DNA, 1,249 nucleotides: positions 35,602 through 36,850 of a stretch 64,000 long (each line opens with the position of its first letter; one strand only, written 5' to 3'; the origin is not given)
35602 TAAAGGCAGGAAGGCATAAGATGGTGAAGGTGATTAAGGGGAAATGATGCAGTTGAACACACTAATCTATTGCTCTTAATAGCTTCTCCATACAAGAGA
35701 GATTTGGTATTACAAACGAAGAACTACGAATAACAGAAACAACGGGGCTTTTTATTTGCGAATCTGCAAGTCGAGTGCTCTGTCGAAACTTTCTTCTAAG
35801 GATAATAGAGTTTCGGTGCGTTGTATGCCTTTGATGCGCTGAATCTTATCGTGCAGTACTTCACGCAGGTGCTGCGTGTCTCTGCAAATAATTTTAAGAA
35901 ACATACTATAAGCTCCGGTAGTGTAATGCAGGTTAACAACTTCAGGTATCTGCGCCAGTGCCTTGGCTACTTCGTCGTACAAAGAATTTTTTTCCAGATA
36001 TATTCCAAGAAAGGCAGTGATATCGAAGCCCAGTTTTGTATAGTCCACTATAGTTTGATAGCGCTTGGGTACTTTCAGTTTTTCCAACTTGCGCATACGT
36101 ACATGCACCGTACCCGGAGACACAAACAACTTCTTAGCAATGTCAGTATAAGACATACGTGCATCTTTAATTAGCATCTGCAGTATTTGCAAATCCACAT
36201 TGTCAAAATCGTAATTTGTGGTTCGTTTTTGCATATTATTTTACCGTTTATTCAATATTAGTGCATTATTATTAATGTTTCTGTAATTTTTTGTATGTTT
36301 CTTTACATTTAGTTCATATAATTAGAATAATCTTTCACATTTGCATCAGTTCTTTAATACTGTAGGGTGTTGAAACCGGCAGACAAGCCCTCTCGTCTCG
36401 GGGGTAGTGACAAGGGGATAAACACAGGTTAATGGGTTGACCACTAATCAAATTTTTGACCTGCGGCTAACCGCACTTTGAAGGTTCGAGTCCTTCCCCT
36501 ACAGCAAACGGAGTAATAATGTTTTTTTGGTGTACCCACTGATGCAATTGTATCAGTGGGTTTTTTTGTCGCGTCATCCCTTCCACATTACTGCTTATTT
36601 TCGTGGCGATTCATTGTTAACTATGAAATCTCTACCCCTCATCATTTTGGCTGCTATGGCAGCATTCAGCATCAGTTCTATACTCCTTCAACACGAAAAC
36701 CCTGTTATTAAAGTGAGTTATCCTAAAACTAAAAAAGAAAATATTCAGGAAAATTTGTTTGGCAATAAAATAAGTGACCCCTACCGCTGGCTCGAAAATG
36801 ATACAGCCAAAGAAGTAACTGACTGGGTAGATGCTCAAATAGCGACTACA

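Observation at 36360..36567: Oversized (~145 nt) tRNA-like RNA gene with a 75-nt insertion between the anticodon-like arm and the T arm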

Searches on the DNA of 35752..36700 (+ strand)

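Call 4: search_rna_families(source=window, start=36200, end=36700, threshold=evalue, max_evalue=10, show_alignments=5)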
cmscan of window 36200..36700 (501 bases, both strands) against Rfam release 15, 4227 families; matches with E-value up to 10: 4.
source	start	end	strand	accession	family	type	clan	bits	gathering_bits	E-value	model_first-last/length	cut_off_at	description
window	36449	36568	+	RF00515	PyrR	Cis-reg;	-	19.8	54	2.6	1-115/115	no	PyrR binding site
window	36610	36690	+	RF01410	BsrC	Gene; sRNA;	-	17.9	38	1.1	1-87/87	no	BsrC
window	36407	36485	+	RF01171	snoR4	Gene; snRNA; snoRNA; CD-box;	-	17.6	60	8.9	1-80/80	no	Small nucleolar RNA snoR4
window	36444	36504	-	RF04351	Plastid-psbl-rps4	Cis-reg;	-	14.7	68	3.2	1-53/53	no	Plastid-psbl-rps4 3UTR RNA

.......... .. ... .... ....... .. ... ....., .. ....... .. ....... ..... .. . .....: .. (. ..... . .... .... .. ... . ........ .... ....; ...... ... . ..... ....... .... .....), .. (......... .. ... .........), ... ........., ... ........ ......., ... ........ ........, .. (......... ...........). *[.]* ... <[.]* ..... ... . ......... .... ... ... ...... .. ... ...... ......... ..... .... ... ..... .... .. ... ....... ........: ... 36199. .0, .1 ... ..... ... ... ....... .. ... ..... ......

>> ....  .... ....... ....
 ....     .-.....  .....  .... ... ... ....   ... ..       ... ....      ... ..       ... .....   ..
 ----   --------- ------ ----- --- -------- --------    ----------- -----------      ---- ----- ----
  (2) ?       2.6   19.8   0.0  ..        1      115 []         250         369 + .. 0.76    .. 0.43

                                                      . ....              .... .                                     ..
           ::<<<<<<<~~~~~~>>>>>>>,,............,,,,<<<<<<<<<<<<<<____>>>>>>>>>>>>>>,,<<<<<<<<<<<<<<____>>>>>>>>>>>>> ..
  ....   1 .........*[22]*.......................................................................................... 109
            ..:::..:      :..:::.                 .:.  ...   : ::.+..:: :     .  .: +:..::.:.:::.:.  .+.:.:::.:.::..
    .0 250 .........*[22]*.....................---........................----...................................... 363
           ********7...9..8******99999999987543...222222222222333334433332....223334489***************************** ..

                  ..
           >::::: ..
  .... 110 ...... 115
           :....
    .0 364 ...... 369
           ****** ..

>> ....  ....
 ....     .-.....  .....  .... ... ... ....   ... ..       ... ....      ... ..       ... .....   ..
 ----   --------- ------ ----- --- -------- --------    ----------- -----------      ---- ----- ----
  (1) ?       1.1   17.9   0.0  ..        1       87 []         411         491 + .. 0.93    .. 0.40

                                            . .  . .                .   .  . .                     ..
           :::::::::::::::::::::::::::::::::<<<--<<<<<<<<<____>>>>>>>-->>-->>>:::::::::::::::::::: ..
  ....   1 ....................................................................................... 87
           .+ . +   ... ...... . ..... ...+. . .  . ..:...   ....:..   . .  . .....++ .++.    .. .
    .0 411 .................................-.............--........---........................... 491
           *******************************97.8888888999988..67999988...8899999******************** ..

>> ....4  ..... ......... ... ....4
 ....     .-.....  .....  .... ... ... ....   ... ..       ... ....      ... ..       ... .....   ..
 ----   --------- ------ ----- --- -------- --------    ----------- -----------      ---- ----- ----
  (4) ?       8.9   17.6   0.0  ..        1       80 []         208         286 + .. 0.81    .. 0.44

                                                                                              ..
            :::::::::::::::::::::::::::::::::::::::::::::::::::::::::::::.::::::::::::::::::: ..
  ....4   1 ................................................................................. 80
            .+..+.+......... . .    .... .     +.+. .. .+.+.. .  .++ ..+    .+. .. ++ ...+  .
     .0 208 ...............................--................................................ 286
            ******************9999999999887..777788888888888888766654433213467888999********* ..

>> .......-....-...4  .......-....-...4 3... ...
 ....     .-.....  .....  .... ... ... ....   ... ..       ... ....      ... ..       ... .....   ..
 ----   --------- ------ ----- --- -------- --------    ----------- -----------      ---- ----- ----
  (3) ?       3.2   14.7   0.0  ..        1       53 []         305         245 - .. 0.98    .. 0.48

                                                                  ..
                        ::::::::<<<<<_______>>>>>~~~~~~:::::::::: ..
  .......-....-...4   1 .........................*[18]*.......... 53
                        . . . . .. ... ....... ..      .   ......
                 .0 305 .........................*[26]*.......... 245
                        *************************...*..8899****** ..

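Call 32: search_dna_similar(query=window:36355-36510:+, collection=phages, mode=distant, max_evalue=0.01, max_rows=40)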
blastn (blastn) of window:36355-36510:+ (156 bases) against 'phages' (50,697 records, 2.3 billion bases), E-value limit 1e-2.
Records with a match: 14; places in all: 14; records where one place covers at least 80% of the query: 0.
Best place of each record, by identity: 90-95% 14.
By first word of the organism name: Mycobacterium 14.
By host as written in the record: Mycobacterium smegmatis mc2 155 11; Mycobacterium smegmatis mc#155 1; Mycobacterium smegmatis ATCC 607 1; Mycobacterium smegmatis mc2155 1.
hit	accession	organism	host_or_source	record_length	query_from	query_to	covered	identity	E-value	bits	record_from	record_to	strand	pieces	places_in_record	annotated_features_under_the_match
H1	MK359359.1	Mycobacterium phage Colt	Mycobacterium smegmatis mc2 155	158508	124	153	19%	93.3%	3e-3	46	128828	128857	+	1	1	216: tRNA-Asn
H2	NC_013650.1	Mycobacterium phage ET08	Mycobacterium smegmatis mc2 155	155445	124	153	19%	93.3%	3e-3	46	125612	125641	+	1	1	212: tRNA-Asn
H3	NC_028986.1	Mycobacterium phage Alice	Mycobacterium smegmatis mc2 155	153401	124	153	19%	93.3%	3e-3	46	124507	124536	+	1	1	211: tRNA-Asn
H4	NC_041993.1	Mycobacterium phage Sebata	Mycobacterium smegmatis mc2 155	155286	124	153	19%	93.3%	3e-3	46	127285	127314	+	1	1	none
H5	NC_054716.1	Mycobacterium phage Cane17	Mycobacterium smegmatis mc2 155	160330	124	153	19%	93.3%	3e-3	46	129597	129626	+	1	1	216: tRNA-Asn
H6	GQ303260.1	Mycobacterium phage ET08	Mycobacterium smegmatis mc2 155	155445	124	153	19%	93.3%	3e-3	46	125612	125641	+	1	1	212: tRNA-Asn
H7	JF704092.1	Mycobacterium phage Alice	Mycobacterium smegmatis mc2 155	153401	124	153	19%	93.3%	3e-3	46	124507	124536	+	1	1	211: tRNA-Asn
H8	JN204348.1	Mycobacterium phage Sebata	Mycobacterium smegmatis mc2 155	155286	124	153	19%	93.3%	3e-3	46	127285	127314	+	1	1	none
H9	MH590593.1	Mycobacterium phage Rabinovish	Mycobacterium smegmatis mc2 155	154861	124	153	19%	93.3%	3e-3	46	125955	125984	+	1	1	217: tRNA-Asn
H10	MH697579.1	Mycobacterium phage Cane17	Mycobacterium smegmatis mc2 155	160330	124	153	19%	93.3%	3e-3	46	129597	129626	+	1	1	216: tRNA-Asn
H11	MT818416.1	Mycobacterium phage BackyardAgain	Mycobacterium smegmatis mc#155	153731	124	153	19%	93.3%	3e-3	46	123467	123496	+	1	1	221: tRNA-Asn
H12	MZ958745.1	Mycobacterium phage Pinkcreek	Mycobacterium smegmatis ATCC 607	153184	124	153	19%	93.3%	3e-3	46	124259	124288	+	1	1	208: tRNA-Asn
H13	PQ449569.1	Mycobacterium phage JayJay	Mycobacterium smegmatis mc2155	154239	124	153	19%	93.3%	3e-3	46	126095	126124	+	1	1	227: tRNA-Asn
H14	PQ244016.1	Mycobacterium phage Blubba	Mycobacterium smegmatis mc2 155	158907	124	153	19%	93.3%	3e-3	46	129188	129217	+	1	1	214: tRNA-Asn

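Call 58: build_rna_model(alignment_id=A2, structure=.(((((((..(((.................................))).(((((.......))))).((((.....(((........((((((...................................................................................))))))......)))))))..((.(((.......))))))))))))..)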
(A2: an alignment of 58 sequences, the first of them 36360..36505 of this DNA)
Model R1 built from alignment A2 (58 sequences, 225 columns); structure: as given.
model positions 151; base pairs 33; branch points 3; effective number of sequences 1.48; information 0.59 bits per position. Calibrated on 0.2 Mb of random sequence (short: E-values are rough).
structure used (alignment columns):
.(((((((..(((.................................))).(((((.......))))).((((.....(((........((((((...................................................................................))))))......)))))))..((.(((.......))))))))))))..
